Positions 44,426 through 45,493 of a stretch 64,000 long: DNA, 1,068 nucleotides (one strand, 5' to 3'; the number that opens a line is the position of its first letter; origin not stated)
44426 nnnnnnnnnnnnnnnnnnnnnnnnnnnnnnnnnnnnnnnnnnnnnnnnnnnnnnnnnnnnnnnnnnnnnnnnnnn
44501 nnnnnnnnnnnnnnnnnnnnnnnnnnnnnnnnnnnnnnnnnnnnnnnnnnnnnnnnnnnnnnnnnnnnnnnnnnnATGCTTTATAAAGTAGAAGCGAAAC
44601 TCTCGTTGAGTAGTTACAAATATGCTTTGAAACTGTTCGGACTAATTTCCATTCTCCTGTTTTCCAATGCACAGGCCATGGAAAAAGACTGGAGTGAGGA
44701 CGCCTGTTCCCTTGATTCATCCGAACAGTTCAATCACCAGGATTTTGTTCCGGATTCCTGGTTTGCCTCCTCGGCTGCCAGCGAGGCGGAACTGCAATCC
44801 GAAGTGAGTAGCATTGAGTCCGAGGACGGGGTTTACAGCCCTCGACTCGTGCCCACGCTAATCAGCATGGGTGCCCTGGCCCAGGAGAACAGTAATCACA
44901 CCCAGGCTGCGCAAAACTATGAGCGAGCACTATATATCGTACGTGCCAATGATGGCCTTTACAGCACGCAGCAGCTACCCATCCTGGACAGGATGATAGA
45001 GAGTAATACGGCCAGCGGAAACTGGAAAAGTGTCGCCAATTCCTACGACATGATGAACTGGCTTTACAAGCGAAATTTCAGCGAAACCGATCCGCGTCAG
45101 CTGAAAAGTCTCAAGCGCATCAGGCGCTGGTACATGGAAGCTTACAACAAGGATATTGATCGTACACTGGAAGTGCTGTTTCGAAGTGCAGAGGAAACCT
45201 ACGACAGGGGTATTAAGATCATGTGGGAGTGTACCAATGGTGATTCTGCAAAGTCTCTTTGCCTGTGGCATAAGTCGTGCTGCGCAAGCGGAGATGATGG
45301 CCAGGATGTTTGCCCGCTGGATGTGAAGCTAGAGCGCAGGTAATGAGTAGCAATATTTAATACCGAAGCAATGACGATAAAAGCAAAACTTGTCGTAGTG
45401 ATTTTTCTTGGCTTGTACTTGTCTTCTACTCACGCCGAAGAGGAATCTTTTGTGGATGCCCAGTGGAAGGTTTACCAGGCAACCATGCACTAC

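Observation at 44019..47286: Five-gene translationally coupled operon of entirely uncharacterised proteins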

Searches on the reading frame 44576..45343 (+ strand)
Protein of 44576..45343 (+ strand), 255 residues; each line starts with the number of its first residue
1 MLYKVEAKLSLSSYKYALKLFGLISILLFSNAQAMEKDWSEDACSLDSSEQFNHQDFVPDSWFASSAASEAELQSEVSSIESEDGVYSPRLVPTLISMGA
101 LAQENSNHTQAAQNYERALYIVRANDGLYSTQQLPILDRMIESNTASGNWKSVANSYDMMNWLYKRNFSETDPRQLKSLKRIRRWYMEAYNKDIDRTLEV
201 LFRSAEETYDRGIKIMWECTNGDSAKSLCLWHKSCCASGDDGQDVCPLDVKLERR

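Call 3: search_protein_families(library=pfam, proteins=[window:44576-45343:+], max_evalue=1)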
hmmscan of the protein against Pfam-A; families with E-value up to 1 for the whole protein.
window:44576-45343:+ (255 aa): 4 families
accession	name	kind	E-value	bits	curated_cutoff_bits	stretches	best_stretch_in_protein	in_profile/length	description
PF20308.4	TPR-S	-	0.0062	17.5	27.6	1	107-193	16-89/102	Tetratricopeptide Repeats-Sensor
PF10516.15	SHNi-TPR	-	0.0077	16.2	21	1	96-120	5-29/38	SHNi-TPR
PF13424.12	TPR_12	-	0.024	15.3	30.1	1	94-127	5-38/77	Tetratricopeptide repeat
PF00515.34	TPR_1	-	0.029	14.6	27.8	1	94-121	3-30/34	Tetratricopeptide repeat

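Call 4: search_protein_families(library=ncbifam, proteins=[window:44576-45343:+], max_evalue=1)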
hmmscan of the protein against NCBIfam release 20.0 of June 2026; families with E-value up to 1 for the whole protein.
window:44576-45343:+ (255 aa): 1 family
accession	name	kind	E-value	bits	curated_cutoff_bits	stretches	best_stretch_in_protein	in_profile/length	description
NF041940.1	choice_anch_X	domain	0.42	10.4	25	0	123-131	13-21/37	choice-of-anchor X domain-containing protein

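Call 19: find_homologous_proteins(query=window:44576-45343:+, max_evalue=0.001)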
Query window:44576-45343:+ (255 aa): 19 proteins with E <= 0.001 among 325 candidates.
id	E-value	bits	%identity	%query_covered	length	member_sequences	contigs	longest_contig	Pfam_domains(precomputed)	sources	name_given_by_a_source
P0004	2.5e-167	572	100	100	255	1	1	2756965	-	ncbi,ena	-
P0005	7.1e-148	509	88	100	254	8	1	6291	-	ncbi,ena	-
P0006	6.1e-128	443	82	93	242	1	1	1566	-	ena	-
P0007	1.4e-115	403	73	91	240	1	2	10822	-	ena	-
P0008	3.5e-86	306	58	91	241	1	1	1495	-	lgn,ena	-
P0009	7.9e-77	276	49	92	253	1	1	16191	-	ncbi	-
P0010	9.8e-75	269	54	81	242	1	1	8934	-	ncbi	-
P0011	1.4e-74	269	55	82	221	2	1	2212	-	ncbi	-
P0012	4.4e-74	267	54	82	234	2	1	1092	-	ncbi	-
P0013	2.7e-73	264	52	83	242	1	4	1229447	-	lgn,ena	-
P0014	1.1e-69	253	50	91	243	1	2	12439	-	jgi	jgi:hypothetical protein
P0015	2.0e-68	248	50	90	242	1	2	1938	-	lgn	-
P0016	9.7e-68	246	47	91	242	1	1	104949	-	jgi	jgi:tetratricopeptide (TPR) repeat protein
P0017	6.8e-67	243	54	72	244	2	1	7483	-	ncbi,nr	ncbi:MAG: hypothetical protein HN764_00925 [Gammaproteobacteria bacterium]|nr:hypothetical protein [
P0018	7.0e-67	243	54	72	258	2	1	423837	-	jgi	jgi:tetratricopeptide (TPR) repeat protein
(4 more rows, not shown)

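Call 20: find_encoding_contigs(protein=P0004, flank=10000, max_places=3)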
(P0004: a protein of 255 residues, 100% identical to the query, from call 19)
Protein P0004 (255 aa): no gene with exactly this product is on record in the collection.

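Call 49: search_solved_structures(query=A4, max_evalue=1)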
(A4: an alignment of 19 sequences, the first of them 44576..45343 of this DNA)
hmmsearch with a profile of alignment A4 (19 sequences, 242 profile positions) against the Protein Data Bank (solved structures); distinct sequences matched with E-value up to 1: 3.
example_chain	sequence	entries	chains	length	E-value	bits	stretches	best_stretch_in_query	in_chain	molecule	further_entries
8fbj_A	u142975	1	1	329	0.68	12.2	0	81-117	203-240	KWOCA_60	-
3ceq_A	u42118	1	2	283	0.77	12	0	72-112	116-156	Kinesin light chain 2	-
3edt_B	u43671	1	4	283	0.93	11.8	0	72-112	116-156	Kinesin light chain 2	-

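Call 57: predict_structure(alignment_id=A4)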
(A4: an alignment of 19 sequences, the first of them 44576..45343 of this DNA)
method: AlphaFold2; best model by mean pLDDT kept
length: 255 residues; sequences in the alignment: 19
mean_pLDDT: 79.9   pTM: 0.71
mean pLDDT of the five models: 79.9, 79.4, 78.0, 74.1, 73.3
residues with pLDDT >= 90: 126; 70-90: 61; 50-70: 30; < 50: 38
segments of 3 or more residues with pLDDT < 50: 1-6, 30-38, 236-255
pLDDT, mean of each block of 10 residues (from residue 1): 46 69 64 44 58 78 79 96 96 96 96 98 95 96 96 96 92 87 91 90 93 87 80 54 43 38
secondary structure, 60 per line:
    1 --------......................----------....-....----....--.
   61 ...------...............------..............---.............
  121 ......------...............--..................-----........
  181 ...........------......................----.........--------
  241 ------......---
elements in order: H9-30 H41-44 H46-49 H54-57 H60-63 H70-84 H91-104 H108-126 H133-147 H150-167 H173-191 H198-219 H224-232 H247-252

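Call 60: find_related_loci(query=A4, collection=metagenome_contigs, flank=8000)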
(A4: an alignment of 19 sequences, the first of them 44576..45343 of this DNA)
Query A4 (255 aa) in metagenome_contigs; peptide patterns used: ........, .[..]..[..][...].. (x = any residue, [..] = any of these).
426 stretches matched a pattern; 10 encode a relative of the query (tblastn E <= 1e-3); 10 distinct loci.
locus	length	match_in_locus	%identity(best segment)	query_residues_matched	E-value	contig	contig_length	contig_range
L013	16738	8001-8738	44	2-248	2e-74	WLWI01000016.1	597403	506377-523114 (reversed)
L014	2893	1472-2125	48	32-249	2e-72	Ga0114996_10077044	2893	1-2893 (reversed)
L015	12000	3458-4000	52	69-249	6e-67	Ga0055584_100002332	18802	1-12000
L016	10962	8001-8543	51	69-249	1e-66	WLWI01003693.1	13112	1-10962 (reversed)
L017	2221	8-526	52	77-249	1e-59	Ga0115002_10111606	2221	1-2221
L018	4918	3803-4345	47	69-249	1e-55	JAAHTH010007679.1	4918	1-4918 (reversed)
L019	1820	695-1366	38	23-247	3e-52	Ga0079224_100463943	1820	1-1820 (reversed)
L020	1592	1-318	55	144-249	2e-39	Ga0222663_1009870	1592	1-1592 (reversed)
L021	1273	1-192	55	185-249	3e-20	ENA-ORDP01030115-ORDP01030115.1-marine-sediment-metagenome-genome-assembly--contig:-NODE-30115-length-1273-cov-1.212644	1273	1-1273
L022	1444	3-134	50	206-249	1e-12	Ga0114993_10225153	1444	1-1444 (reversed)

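Call 71: search_protein_families(library=padloc, proteins=[window:44576-45343:+], max_evalue=0.01)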
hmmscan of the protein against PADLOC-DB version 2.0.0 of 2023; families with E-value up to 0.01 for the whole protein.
window:44576-45343:+ (255 aa): 0 families
